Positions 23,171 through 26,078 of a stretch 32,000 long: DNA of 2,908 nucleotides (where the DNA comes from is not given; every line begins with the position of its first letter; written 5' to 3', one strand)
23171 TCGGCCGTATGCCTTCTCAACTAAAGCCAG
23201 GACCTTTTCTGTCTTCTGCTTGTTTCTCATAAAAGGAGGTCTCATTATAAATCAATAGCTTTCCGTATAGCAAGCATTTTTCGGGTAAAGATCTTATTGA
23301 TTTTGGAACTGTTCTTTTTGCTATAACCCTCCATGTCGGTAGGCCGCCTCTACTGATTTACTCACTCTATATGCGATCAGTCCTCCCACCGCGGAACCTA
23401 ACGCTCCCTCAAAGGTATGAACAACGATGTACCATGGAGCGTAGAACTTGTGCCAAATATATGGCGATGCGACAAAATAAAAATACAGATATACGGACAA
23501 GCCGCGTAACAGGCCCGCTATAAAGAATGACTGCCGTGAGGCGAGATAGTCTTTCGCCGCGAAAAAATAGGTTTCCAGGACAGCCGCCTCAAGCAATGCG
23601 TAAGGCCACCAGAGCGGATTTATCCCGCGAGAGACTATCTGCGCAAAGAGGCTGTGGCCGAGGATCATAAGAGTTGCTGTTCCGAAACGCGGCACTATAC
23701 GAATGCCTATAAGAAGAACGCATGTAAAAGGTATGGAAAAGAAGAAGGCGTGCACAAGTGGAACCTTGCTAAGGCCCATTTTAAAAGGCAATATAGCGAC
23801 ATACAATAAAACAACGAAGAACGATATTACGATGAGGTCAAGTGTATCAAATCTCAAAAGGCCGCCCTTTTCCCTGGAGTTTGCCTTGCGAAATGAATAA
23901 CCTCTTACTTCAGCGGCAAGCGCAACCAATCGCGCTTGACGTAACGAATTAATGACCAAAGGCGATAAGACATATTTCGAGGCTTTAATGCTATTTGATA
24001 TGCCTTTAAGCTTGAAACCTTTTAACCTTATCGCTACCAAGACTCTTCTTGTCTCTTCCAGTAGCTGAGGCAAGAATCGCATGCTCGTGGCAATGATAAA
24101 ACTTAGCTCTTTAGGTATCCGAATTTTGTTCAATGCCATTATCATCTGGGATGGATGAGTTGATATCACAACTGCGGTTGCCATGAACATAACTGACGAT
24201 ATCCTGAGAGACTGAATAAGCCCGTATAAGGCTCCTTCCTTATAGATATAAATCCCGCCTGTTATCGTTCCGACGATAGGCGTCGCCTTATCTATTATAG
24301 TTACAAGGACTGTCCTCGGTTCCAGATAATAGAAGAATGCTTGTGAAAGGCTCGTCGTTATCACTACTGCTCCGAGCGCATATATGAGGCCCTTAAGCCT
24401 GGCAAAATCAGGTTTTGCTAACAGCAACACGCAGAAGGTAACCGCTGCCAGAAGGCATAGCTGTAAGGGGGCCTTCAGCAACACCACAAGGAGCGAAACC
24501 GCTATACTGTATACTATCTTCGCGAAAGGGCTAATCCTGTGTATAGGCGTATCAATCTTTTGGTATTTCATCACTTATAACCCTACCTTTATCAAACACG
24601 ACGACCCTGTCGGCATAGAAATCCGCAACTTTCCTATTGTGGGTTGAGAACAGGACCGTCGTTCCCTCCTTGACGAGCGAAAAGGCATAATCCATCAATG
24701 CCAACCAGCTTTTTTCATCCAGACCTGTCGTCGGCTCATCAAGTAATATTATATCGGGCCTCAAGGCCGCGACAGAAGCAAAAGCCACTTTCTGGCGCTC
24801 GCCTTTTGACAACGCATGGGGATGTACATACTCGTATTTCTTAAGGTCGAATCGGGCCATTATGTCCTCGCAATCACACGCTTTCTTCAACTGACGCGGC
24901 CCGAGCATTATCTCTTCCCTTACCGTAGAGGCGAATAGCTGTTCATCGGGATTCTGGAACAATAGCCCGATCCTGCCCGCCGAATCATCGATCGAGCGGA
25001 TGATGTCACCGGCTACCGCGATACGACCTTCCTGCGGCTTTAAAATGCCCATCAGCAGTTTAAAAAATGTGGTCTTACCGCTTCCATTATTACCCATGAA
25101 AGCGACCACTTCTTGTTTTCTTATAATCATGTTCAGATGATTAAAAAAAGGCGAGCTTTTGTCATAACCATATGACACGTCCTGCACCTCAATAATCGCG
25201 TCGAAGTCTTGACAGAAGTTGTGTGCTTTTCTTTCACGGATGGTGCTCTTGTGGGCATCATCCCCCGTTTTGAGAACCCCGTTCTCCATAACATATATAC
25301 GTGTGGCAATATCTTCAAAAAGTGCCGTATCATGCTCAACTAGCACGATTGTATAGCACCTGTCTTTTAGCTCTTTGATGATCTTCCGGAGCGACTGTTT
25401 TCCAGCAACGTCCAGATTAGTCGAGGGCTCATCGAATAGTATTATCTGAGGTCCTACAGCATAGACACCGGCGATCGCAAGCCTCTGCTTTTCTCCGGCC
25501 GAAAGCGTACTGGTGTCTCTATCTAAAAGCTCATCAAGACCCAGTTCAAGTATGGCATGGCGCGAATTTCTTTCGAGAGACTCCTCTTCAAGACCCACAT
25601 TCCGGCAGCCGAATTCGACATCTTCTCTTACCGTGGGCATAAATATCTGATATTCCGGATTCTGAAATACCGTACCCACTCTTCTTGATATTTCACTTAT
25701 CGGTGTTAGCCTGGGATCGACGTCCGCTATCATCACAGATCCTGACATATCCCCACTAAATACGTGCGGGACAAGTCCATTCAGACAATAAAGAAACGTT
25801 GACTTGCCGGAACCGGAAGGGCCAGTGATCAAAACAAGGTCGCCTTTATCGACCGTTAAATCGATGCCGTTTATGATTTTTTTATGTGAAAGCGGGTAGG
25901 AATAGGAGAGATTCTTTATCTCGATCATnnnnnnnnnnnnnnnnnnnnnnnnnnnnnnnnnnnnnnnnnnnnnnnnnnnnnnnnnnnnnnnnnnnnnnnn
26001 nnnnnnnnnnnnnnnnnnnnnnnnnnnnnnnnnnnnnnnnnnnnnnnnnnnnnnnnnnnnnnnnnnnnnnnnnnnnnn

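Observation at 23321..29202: NikR-linked operon joining a TonB-dependent receptor, a small radical SAM enzyme and a complete two-polypeptide ECF importer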

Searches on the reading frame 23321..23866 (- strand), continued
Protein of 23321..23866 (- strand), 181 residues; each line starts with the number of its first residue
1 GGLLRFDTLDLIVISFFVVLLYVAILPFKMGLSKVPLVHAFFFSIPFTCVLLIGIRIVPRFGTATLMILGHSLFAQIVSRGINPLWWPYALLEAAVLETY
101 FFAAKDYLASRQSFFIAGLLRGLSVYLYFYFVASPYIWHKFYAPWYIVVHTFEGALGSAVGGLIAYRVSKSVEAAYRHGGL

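Call 87: search_protein_families(library=ncbifam, proteins=[L047:5601-7817:+, L048:5564-7840:+, L049:2310-3137:-, L049:211-1548:+, L049:1545-2294:+], max_evalue=1e-10)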
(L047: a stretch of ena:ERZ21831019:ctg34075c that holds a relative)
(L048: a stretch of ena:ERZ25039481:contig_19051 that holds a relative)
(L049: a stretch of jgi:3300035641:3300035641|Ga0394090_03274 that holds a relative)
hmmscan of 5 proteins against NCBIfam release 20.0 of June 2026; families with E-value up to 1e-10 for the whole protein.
L047:5601-7817:+ (738 aa): 25 families
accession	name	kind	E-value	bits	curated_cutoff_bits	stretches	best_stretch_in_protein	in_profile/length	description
TIGR01785.1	TonB-hemin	subfamily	8.4e-59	199.6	316.85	1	36-735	1-675/677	TonB-dependent heme/hemoglobin receptor family protein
TIGR01779.1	TonB-B12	equivalog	6.8e-51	173.5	599.7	2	34-292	27-253/614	TonB-dependent vitamin B12 receptor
TIGR01786.1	TonB-hemlactrns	subfamily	3.1e-47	161.4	323.75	1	37-737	1-719/719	TonB-dependent hemoglobin/transferrin/lactoferrin family receptor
NF010010.0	PRK13483.1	equivalog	1.7e-44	151.9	927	2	20-165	19-165/660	ligand-gated channel protein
TIGR01783.1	TonB-siderophor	subfamily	1.3e-39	136.4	223.5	1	54-727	3-629/649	TonB-dependent siderophore receptor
NF007478.2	PRK10064.1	equivalog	1.6e-39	135.8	745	1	35-164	29-159/663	catecholate siderophore receptor CirA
NF007926.1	PRK10641.1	equivalog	5.9e-35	120.9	836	2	32-224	23-206/617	TonB-dependent vitamin B12 receptor BtuB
NF053590.1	TonB_dep_TOL0244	equivalog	1.7e-31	109.5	645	2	37-167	11-144/604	TOL_0244 family TonB-dependent receptor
NF010038.0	PRK13513.1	equivalog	2.6e-31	108.9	942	1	28-167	27-169/659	ligand-gated channel protein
NF010012.0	PRK13486.1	equivalog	1.4e-27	96.4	924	2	39-164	28-159/696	TonB-dependent receptor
NF010011.0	PRK13484.1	equivalog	8.7e-27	93.7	1197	1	34-188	28-185/682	IreA family TonB-dependent siderophore receptor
NF050067.1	TonBEntbctnRecCfrA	equivalog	2e-26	92.5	1200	1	28-164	18-159/698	TonB-dependent ferric enterobactin receptor CfrA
NF049945.1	TonB_dep_FCYXU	equivalog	3.5e-25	88.7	825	1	10-170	11-174/697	TonB-dependent receptor, FCYXU motif-type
NF007465.0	PRK10044.1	equivalog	8.4e-23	80.4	803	1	39-181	65-208/726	ferrichrome porin FhuA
NF041535.1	TonB_rec_PqqU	equivalog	2.5e-22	79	1200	1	443-680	376-609/676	TonB-dependent receptor PqqU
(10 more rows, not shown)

L048:5564-7840:+ (758 aa): 26 families (the best 25 are shown)
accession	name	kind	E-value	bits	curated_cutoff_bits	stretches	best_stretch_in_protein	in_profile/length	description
TIGR01785.1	TonB-hemin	subfamily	9.5e-61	206.1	316.85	1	48-758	1-677/677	TonB-dependent heme/hemoglobin receptor family protein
TIGR01779.1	TonB-B12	equivalog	1.2e-59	202.4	599.7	2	43-257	26-228/614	TonB-dependent vitamin B12 receptor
TIGR01783.1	TonB-siderophor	subfamily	1.1e-51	176.3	223.5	2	376-750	261-641/649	TonB-dependent siderophore receptor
TIGR01786.1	TonB-hemlactrns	subfamily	5.2e-48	163.9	323.75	2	412-746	383-693/719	TonB-dependent hemoglobin/transferrin/lactoferrin family receptor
NF010010.0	PRK13483.1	equivalog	2.8e-44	151.2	927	2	478-757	371-659/660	ligand-gated channel protein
NF007926.1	PRK10641.1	equivalog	5.9e-43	147.3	836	2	47-241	26-212/617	TonB-dependent vitamin B12 receptor BtuB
NF007478.2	PRK10064.1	equivalog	9.7e-37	126.5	745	1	48-181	30-164/663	catecholate siderophore receptor CirA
NF050067.1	TonBEntbctnRecCfrA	equivalog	3.8e-35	121.3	1200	2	40-177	18-160/698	TonB-dependent ferric enterobactin receptor CfrA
NF010012.0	PRK13486.1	equivalog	3.2e-33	115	924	2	479-743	385-659/696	TonB-dependent receptor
NF010038.0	PRK13513.1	equivalog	5.3e-33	114.5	942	1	39-218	26-208/659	ligand-gated channel protein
NF010011.0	PRK13484.1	equivalog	1.2e-28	99.8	1197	1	47-220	29-205/682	IreA family TonB-dependent siderophore receptor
NF049946.1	TonB_dep_CU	exception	3.2e-28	98.4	700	1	17-235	11-226/683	TonB-dependent receptor, CU motif-type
TIGR01782.1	TonB-Xanth-Caul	subfamily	1.4e-27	96.4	310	1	555-746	634-846/868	TonB-dependent receptor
NF041535.1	TonB_rec_PqqU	equivalog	7.2e-27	94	1200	2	509-750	417-665/676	TonB-dependent receptor PqqU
NF010048.1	PRK13524.1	subfamily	1.8e-26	92.8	493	1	23-255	15-253/744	FepA family TonB-dependent siderophore receptor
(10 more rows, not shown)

L049:2310-3137:- (275 aa): 1 family
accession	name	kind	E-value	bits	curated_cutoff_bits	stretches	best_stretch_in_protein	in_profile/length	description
TIGR00268.2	TIGR00268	equivalog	1.9e-98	328.9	150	1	7-264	3-259/259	ATP-dependent sacrificial sulfur transferase LarE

L049:211-1548:+ (445 aa): 2 families
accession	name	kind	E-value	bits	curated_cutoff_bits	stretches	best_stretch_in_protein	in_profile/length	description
TIGR00299.2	nickel_LarC1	equivalog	2e-66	222.8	90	1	122-285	1-165/165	nickel pincer cofactor biosynthesis protein LarC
NF052512.1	nickel_LarC2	equivalog_domain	4.4e-44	149.4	50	1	304-420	2-118/118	nickel pincer cofactor biosynthesis protein LarC2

L049:1545-2294:+ (249 aa): 1 family
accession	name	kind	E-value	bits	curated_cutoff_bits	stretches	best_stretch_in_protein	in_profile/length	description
NF033503.1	LarB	equivalog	7.3e-92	306.8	175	1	40-247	1-208/209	nickel pincer cofactor biosynthesis protein LarB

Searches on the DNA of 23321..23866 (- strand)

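Call 93: search_rna_families(sources=[L047, L048, L049, L052, L053, L054, L019, L020, L007, L042], threshold=gathering)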
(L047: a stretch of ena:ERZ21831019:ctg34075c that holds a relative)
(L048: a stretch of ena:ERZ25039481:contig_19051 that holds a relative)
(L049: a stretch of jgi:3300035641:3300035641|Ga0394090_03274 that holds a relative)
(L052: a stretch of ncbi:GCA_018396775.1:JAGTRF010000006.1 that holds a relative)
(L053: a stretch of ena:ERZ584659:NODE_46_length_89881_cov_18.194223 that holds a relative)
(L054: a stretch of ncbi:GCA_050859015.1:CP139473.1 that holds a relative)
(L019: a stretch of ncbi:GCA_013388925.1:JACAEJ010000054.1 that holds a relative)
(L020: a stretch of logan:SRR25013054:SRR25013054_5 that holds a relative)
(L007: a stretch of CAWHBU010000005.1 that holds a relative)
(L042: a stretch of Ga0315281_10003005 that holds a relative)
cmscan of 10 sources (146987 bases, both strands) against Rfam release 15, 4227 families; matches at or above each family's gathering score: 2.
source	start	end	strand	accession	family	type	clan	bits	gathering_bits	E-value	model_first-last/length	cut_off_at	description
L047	14483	14657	+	RF00174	Cobalamin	Cis-reg; riboswitch;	CL00101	94.4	31.5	7.6e-22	1-189/189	no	Cobalamin riboswitch aptamer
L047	12479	12648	+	RF00174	Cobalamin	Cis-reg; riboswitch;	CL00101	68.5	31.5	1.9e-14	1-189/189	no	Cobalamin riboswitch aptamer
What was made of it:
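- Tried and rejected: Cobalamin as cargo is made unlikely, because in L047 the two B12 riboswitches belong to the adjacent genes only (call 93).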

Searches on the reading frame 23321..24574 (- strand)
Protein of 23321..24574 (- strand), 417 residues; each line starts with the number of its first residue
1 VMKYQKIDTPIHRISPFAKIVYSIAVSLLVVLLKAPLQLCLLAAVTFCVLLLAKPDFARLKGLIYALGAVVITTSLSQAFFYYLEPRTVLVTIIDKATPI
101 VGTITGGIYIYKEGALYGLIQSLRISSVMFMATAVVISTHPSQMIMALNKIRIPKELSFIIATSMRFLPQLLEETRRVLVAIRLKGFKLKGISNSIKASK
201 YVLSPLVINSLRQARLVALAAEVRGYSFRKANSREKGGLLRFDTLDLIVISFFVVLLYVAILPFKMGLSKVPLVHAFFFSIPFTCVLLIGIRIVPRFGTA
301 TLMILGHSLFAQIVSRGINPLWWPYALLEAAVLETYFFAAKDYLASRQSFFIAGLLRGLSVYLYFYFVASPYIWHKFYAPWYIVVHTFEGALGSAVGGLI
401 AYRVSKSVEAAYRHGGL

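Call 3: search_protein_families(library=pfam, proteins=[window:23321-24574:-], max_evalue=0.01)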
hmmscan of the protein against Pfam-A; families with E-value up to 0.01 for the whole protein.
window:23321-24574:- (417 aa): 1 family
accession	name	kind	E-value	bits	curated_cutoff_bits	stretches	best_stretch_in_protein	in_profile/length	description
PF02361.21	CbiQ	-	3.3e-28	99.3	25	1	9-228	3-210/216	Cobalt transport protein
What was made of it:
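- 23870..24574 (-): T (EcfT/CbiQ) domain of the T-S fusion protein (residues 1 to about 235). Call 3: PF02361 CbiQ at 99.3 bits, residues 9-228.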

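Call 4: search_protein_families(library=ncbifam, proteins=[window:23321-24574:-], max_evalue=0.01)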
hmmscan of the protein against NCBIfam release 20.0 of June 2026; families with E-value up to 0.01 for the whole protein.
window:23321-24574:- (417 aa): 1 family
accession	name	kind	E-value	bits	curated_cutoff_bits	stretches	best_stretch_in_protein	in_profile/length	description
TIGR02454.1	ECF_T_CbiQ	equivalog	9.4e-18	64.7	111.8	1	15-224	2-200/200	cobalt ECF transporter T component CbiQ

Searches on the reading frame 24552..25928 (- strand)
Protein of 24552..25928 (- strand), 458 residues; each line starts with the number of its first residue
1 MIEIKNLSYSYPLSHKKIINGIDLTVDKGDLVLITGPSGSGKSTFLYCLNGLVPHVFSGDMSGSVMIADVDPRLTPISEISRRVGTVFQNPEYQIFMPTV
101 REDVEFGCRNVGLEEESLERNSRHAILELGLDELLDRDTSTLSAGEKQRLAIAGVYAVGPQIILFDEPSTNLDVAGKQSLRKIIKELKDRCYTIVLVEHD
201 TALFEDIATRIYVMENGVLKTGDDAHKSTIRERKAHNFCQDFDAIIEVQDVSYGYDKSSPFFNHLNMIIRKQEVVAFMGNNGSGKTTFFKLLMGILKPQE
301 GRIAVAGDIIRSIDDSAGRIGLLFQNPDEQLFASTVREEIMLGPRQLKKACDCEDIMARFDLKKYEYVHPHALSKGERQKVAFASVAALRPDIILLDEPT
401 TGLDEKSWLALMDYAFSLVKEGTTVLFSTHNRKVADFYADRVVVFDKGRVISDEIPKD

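Call 3: search_protein_families(library=pfam, proteins=[window:24552-25928:-], max_evalue=0.01)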
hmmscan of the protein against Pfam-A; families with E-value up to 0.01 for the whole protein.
window:24552-25928:- (458 aa): 37 families (the best 25 are shown)
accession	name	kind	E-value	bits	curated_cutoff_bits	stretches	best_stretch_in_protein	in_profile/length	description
PF00005.33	ABC_tran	-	1.2e-54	185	25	2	263-401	2-137/137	ABC transporter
PF13304.12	AAA_21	-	1.1e-17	65.5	27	1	334-431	220-299/304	AAA domain, putative AbiEii toxin, Type IV TA system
PF02463.25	SMC_N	-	8.4e-11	42.2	40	2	31-210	26-208/220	RecF/RecN/SMC N terminal domain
PF13555.12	AAA_29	-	5.2e-10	39.4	27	1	22-46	15-39/61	P-loop containing region of AAA domain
PF13476.12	AAA_23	-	9.1e-09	36.7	27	1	22-50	15-40/201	AAA domain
PF00437.27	T2SSE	-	5.1e-07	29.1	24.9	0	31-53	144-166/370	Type II/IV secretion system protein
PF20720.3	nSTAND3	-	1.8e-06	28.2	27.2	0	262-296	7-41/155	Novel STAND NTPase 3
PF25199.1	nSTAND_NTPase5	-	6.1e-06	26.6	34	0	24-46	36-58/145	Novel STAND NTPase 5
PF13401.12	AAA_22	-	8.8e-06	26.5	27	0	30-150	6-96/130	AAA domain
PF01078.27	Mg_chelatase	-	2.1e-05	24.5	20.3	0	31-70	24-63/207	Magnesium chelatase, subunit ChlI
PF03205.20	MobB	-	4.3e-05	23.8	26.6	0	274-305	1-32/133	Molybdopterin guanine dinucleotide synthesis protein B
PF02367.23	TsaE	-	5.4e-05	23.6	26.6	0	264-297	13-46/128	Threonylcarbamoyl adenosine biosynthesis protein TsaE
PF13479.12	AAA_24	-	5.5e-05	23.5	27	0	32-100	5-55/195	AAA domain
PF03193.22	RsgA_GTPase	-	0.00011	22.5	30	0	28-51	106-128/174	RsgA GTPase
PF13481.12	AAA_25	-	0.00012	22.3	27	0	25-47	29-51/195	AAA domain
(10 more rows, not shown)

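Call 4: search_protein_families(library=ncbifam, proteins=[window:24552-25928:-], max_evalue=0.01)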
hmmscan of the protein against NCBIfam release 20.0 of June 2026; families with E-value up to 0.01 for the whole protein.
window:24552-25928:- (458 aa): 215 families (the best 25 are shown)
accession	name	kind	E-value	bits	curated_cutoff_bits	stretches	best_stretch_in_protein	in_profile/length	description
TIGR04521.1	ECF_ATPase_2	equivalog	2.7e-103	344.9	330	2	2-224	1-228/279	energy-coupling factor transporter ATPase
TIGR04520.1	ECF_ATPase_1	equivalog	2.1e-100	335.6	315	2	2-222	1-217/269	energy-coupling factor transporter ATPase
NF010171.0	PRK13652.1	equivalog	4e-93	311.5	476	2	1-220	3-217/277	cobalt transporter ATP-binding subunit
TIGR01166.1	cbiO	subfamily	3.7e-88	294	211.8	2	16-203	5-189/190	cobalt ABC transporter, ATP-binding protein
NF010156.0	PRK13635.1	equivalog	1.9e-81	273.3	392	2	2-220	6-219/279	energy-coupling factor ABC transporter ATP-binding protein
NF010158.0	PRK13637.1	equivalog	9e-81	271.1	390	2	2-219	3-223/287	energy-coupling factor transporter ATPase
NF010157.0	PRK13636.1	equivalog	1.9e-79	266.8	463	2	243-453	3-223/285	cobalt transporter ATP-binding subunit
NF010155.0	PRK13634.1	equivalog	1.1e-75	254.7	413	2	3-222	4-228/290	energy-coupling factor ABC transporter ATP-binding protein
NF010170.0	PRK13651.1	equivalog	9.8e-74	248.1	432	4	73-225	96-249/308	cobalt transporter ATP-binding subunit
TIGR02673.1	FtsE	equivalog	2.1e-68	230.2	264.85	2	1-217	1-213/214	cell division ATP-binding protein FtsE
NF010153.0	PRK13631.1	equivalog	1.7e-67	227.7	463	2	17-222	40-258/320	cobalt transporter ATP-binding subunit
TIGR03375.1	type_I_sec_LssB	subfamily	2.8e-67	227.5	693.1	2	240-454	460-683/696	type I secretion system permease/ATPase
NF010068.0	PRK13548.1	equivalog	1.9e-65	220.6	261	2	244-457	4-228/261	heme ABC transporter ATP-binding protein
TIGR01188.1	drrA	subfamily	9.3e-65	218.9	312.45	2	263-456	10-208/302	daunorubicin resistance ABC transporter, ATP-binding protein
NF010167.0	PRK13648.1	subfamily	3.6e-64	216.7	241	2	241-456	3-226/269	energy-coupling factor transporter ATPase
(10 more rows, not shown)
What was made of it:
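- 24552..25928 (-): Fused A-A' ECF ATPase (458 aa, two ABC_tran domains). Calls 3, 4: TIGR04521 at 344.9 bits against 330.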
